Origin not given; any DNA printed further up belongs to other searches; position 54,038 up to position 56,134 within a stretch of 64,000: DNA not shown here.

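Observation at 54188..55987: A PilZ domain fused to a sigma-54 enhancer-binding protein: a candidate c-di-GMP-gated activator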

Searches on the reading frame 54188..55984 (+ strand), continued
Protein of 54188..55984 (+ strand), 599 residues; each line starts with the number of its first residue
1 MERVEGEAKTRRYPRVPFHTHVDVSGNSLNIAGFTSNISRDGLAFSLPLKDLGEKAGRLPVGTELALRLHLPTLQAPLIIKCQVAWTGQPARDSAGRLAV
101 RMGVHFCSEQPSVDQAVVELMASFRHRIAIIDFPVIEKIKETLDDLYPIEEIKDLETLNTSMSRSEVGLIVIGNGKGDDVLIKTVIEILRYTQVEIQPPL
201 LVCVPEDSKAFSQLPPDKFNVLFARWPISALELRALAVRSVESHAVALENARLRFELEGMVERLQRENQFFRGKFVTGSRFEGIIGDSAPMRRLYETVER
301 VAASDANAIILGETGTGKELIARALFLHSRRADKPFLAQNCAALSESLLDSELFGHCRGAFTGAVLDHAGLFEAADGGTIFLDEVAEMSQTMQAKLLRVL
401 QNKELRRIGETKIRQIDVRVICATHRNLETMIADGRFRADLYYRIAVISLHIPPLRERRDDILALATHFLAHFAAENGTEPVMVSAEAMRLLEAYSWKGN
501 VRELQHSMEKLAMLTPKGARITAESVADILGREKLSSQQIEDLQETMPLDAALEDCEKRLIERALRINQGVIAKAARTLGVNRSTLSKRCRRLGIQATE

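Call 27: find_encoding_contigs(protein=P0002, flank=10000, max_places=3)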
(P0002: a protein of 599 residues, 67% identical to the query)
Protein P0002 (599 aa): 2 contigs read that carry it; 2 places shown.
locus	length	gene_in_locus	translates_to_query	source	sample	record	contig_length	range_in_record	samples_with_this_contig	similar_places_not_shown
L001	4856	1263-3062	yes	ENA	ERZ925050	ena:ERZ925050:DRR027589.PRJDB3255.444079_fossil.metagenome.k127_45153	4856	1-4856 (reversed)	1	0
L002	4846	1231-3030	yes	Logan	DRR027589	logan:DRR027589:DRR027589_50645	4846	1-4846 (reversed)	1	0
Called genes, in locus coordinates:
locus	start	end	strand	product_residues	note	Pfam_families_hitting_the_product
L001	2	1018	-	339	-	?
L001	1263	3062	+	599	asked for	PF07238:PilZ, PF00158:Sigma54_activat, PF14532:Sigma54_activ_2, PF25601:AAA_lid_14, PF02954:HTH_8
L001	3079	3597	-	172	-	PF05229:SCPU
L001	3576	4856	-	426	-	?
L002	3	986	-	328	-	?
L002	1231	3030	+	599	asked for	PF07238:PilZ, PF00158:Sigma54_activat, PF14532:Sigma54_activ_2, PF25601:AAA_lid_14, PF02954:HTH_8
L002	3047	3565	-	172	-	PF05229:SCPU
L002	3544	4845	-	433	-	?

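Call 28: find_encoding_contigs(protein=P0004, flank=10000, max_places=3)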
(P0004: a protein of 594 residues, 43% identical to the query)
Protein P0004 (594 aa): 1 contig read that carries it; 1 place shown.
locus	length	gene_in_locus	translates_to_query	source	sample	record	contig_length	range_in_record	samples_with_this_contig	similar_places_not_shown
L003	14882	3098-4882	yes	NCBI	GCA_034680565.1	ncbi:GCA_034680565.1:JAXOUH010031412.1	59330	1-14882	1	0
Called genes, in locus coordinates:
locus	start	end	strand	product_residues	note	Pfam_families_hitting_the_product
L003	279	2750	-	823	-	PF12891:Glyco_hydro_44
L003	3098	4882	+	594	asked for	PF07238:PilZ, PF00158:Sigma54_activat, PF14532:Sigma54_activ_2, PF07724:AAA_2 (faint), PF07728:AAA_5 (weak), PF25601:AAA_lid_14, PF02954:HTH_8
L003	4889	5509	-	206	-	-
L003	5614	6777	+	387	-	PF00753:Lactamase_B (weak), PF13483:Lactamase_B_3, PF12706:Lactamase_B_2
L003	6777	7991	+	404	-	PF01103:Omp85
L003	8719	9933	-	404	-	PF00069:Pkinase, PF07714:PK_Tyr_Ser-Thr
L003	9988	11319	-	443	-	-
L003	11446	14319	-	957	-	PF08309:LVIVD (faint), PF09826:Beta_propel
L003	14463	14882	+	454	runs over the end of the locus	PF00202:Aminotran_3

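Call 29: find_encoding_contigs(protein=P0009, flank=10000, max_places=3)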
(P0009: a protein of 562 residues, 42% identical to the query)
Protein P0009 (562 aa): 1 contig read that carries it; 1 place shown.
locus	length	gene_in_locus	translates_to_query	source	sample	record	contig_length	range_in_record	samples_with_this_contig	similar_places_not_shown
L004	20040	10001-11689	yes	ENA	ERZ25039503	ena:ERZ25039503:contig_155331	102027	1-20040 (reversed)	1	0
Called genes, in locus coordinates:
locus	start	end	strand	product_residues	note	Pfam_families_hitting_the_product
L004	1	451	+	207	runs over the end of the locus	PF12625:Arabinose_bd, PF12833:HTH_18, PF00165:HTH_AraC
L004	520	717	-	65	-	-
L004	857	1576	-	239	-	PF00205:TPP_enzyme_M, PF02775:TPP_enzyme_C (weak)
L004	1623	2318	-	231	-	PF02776:TPP_enzyme_N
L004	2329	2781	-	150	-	PF01048:PNP_UDP_1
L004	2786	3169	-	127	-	-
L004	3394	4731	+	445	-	PF00072:Response_reg, PF00158:Sigma54_activat, PF14532:Sigma54_activ_2, PF00004:AAA (weak), PF07724:AAA_2 (weak), PF07728:AAA_5, PF25601:AAA_lid_14, PF02954:HTH_8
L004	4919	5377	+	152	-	PF00578:AhpC-TSA, PF08534:Redoxin, PF13098:Thioredoxin_2, PF00085:Thioredoxin (faint)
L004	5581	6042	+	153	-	-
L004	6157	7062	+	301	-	PF13793:Pribosyltran_N, PF00156:Pribosyltran, PF14572:Pribosyl_synth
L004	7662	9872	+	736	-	PF12891:Glyco_hydro_44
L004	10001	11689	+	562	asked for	PF07238:PilZ, PF00158:Sigma54_activat, PF14532:Sigma54_activ_2, PF07724:AAA_2 (faint), PF07728:AAA_5, PF25601:AAA_lid_14, PF02954:HTH_8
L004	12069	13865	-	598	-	-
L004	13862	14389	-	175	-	-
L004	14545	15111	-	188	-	-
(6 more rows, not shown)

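Call 30: find_encoding_contigs(protein=P0003, flank=10000, max_places=2)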
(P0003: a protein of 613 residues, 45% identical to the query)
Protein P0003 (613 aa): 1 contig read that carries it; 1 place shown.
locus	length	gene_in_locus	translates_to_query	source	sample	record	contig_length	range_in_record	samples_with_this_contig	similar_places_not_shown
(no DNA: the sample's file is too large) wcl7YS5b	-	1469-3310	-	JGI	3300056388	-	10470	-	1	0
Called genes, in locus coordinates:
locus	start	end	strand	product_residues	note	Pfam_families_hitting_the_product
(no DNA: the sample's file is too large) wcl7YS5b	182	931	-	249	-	PF13505:OMP_b-brl (weak)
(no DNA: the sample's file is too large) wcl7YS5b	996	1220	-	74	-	-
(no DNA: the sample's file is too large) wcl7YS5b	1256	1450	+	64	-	-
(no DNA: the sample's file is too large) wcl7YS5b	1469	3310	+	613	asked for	PF07238:PilZ, PF00158:Sigma54_activat, PF14532:Sigma54_activ_2, PF00004:AAA (weak), PF07724:AAA_2 (faint), PF07728:AAA_5 (weak), PF25601:AAA_lid_14, PF02954:HTH_8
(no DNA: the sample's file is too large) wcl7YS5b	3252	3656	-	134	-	PF00072:Response_reg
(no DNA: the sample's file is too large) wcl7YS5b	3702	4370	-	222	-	-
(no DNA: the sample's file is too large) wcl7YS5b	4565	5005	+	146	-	-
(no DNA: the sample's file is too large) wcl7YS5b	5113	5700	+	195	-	PF00512:HisKA (weak), PF02518:HATPase_c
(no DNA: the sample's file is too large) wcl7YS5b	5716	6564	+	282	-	PF02567:PhzC-PhzF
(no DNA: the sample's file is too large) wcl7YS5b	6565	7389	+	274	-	PF00248:Aldo_ket_red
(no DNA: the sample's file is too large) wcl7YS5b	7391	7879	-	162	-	-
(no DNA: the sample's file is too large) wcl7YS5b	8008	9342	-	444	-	-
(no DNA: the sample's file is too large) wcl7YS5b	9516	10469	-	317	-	?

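Call 31: find_encoding_contigs(protein=P0005, flank=10000, max_places=2)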
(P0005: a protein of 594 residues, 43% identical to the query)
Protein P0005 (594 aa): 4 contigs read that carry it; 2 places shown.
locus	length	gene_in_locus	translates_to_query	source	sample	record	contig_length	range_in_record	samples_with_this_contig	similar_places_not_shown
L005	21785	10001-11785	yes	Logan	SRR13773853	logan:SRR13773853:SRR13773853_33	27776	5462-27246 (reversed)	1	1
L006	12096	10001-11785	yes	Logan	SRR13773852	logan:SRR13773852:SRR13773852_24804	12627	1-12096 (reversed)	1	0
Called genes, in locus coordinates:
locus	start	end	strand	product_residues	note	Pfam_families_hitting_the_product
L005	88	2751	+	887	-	PF00069:Pkinase, PF07714:PK_Tyr_Ser-Thr, PF08308:PEGA (faint)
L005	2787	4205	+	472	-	-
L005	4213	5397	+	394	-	PF04055:Radical_SAM, PF12544:LAM_C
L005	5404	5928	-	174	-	-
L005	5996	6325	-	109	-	-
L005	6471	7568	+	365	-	PF08486:SpoIID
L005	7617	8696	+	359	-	PF02547:Queuosine_synth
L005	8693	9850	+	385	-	PF01702:TGT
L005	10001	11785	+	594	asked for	PF07238:PilZ, PF00158:Sigma54_activat, PF14532:Sigma54_activ_2, PF07728:AAA_5, PF25601:AAA_lid_14, PF02954:HTH_8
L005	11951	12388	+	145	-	PF01584:CheW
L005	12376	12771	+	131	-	-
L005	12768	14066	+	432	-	PF17152:CHASE8, PF00015:MCPsignal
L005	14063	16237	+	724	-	PF01627:Hpt, PF02518:HATPase_c, PF01584:CheW, PF00072:Response_reg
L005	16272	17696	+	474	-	PF00072:Response_reg, PF01339:CheB_methylest, PF00072:Response_reg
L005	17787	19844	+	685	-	PF07715:Plug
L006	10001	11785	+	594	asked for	PF07238:PilZ, PF00158:Sigma54_activat, PF14532:Sigma54_activ_2, PF07728:AAA_5, PF25601:AAA_lid_14, PF02954:HTH_8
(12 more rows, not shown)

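Call 32: find_encoding_contigs(protein=P0008, flank=10000, max_places=2)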
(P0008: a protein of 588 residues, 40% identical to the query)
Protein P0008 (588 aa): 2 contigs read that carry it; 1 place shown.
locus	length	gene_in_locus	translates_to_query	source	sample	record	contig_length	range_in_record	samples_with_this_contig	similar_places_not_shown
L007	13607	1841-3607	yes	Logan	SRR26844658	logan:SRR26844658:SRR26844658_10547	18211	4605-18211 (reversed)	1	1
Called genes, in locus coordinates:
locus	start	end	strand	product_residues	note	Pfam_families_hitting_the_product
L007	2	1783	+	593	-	?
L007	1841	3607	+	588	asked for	PF07238:PilZ, PF00158:Sigma54_activat, PF14532:Sigma54_activ_2, PF07724:AAA_2 (weak), PF07728:AAA_5 (weak), PF25601:AAA_lid_14, PF02954:HTH_8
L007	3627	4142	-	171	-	PF13527:Acetyltransf_9, PF13508:Acetyltransf_7 (weak)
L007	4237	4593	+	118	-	PF01022:HTH_5, PF12840:HTH_20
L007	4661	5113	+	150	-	PF06983:3-dmu-9_3-mt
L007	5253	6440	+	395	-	-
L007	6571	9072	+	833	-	-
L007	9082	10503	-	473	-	PF00188:CAP (faint)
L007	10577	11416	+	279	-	PF00165:HTH_AraC (faint), PF12833:HTH_18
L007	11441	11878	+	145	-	PF00903:Glyoxalase, PF18029:Glyoxalase_6 (weak)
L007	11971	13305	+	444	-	-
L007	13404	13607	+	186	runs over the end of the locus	PF20003:fvmX5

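Call 47: find_related_loci(query=window:54188-55984:+, collection=genome_contigs, flank=10000)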
Query window:54188-55984:+ (599 aa) in genome_contigs; peptide patterns used: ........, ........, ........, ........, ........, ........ (x = any residue, [..] = any of these).
68 stretches matched a pattern; 12 encode a relative of the query (tblastn E <= 1e-3); 12 distinct loci.
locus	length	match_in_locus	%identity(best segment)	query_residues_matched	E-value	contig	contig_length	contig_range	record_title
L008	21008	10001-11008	43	245-596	8e-79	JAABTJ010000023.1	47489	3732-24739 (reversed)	MAG: Desulfobacteraceae bacterium isolate S22.Bin143 NODE_23_length_47489_cov_6.20761, whole genome shotgun sequence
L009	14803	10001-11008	43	245-596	2e-78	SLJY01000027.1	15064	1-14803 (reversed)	MAG: Desulfobacterales bacterium isolate CSSed165cm_255 CSSed16-5cm-11919, whole genome shotgun sequence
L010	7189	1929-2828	45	282-592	8e-78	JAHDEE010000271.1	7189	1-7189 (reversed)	MAG: Chitinophagales bacterium isolate MAG-174 RZ_28513, whole genome shotgun sequence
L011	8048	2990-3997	43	245-596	9e-77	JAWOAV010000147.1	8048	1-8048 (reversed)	MAG: Desulfosalsimonadaceae bacterium isolate BLK2-2.bin.130 k191_2260188, whole genome shotgun sequence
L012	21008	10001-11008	43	245-596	9e-77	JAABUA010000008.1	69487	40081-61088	MAG: Desulfobacteraceae bacterium isolate S25.Bin074 NODE_8_length_69487_cov_6.62315, whole genome shotgun sequence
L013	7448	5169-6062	45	284-592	2e-76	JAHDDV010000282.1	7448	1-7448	MAG: Chitinophagales bacterium isolate MAG-166 RZ_27297, whole genome shotgun sequence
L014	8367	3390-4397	42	245-596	2e-75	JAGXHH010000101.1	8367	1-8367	MAG: Desulfobacteraceae bacterium isolate LH_M58 k141_619295, whole genome shotgun sequence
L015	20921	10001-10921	41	279-595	2e-71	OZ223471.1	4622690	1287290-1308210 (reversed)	MAG: Bacteroidales bacterium isolate a5dadea3-f0cc-47fd-ae8e-5886e0073126 genome assembly, chromosome: 1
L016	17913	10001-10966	38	262-595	5e-70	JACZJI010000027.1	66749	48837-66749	MAG: Bacteroidales bacterium isolate MAG15 bacteroidetes_1_contig_248359, whole genome shotgun sequence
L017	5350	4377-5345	39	256-592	1e-69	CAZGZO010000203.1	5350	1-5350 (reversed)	MAG TPA_asm: uncultured Lentimicrobiaceae bacterium isolate binchicken_co224_243 genome assembly, contig: NODE_18511_len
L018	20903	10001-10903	41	285-595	2e-68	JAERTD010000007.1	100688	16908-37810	MAG: Bacteroidetes bacterium isolate BH23 c_000000000341, whole genome shotgun sequence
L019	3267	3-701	43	358-596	1e-53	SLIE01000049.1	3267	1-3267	MAG: Desulfobacterales bacterium isolate CSSed165cm_188 CSSed16-5cm-171758, whole genome shotgun sequence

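Call 51: predict_structure(alignment_id=A1)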
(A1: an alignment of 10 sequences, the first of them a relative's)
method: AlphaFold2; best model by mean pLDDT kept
length: 599 residues; sequences in the alignment: 10
mean_pLDDT: 77.6   pTM: 0.43
mean pLDDT of the five models: 77.6, 74.5, 66.9, 66.9, 61.9
residues with pLDDT >= 90: 77; 70-90: 393; 50-70: 72; < 50: 57
segments of 3 or more residues with pLDDT < 50: 1-13, 271-278, 343-353, 355-368, 537-546
pLDDT, mean of each block of 10 residues (from residue 1): 33 56 78 77 82 67 87 78 86 71 86 81 76 87 83 88 86 90 89 83 87 68 87 87 81 74 65 43 75 86 86 81 87 77 45 40 44 76 84 82 70 79 89 90 85 85 89 83 88 79 89 87 89 54 49 86 88 90 91 77
secondary structure, 60 per line:
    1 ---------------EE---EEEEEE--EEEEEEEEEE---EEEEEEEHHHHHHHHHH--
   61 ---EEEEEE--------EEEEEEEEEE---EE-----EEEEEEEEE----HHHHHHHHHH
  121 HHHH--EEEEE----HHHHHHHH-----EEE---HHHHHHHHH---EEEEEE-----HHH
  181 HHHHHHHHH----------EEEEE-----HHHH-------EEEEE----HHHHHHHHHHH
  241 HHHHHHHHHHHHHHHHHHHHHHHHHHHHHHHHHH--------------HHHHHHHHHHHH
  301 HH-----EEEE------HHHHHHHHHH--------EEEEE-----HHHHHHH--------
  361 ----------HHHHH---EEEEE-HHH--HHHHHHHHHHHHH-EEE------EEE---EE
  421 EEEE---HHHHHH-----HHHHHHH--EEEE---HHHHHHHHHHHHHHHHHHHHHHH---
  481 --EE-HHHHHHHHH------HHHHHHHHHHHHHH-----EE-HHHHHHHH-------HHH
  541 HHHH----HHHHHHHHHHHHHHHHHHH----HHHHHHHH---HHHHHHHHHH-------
elements in order: E21-26 E29-38 E42-48 H49-58 E64-69 E78-87 E98-106 H111-124 E127-131 H136-143 E149-151 H155-163 E167-172 H178-189 E200-204 H210-213 E221-225 H230-274 H289-302 E308-311 H318-327 E336-340 H346-352 H371-375 E379-383 H390-402 E404-406 E413-415 E419-424 H428-433 H439-445 E448-451 H455-477 H486-494 H501-514 H523-530 H538-544 H549-567 H572-579 H583-592
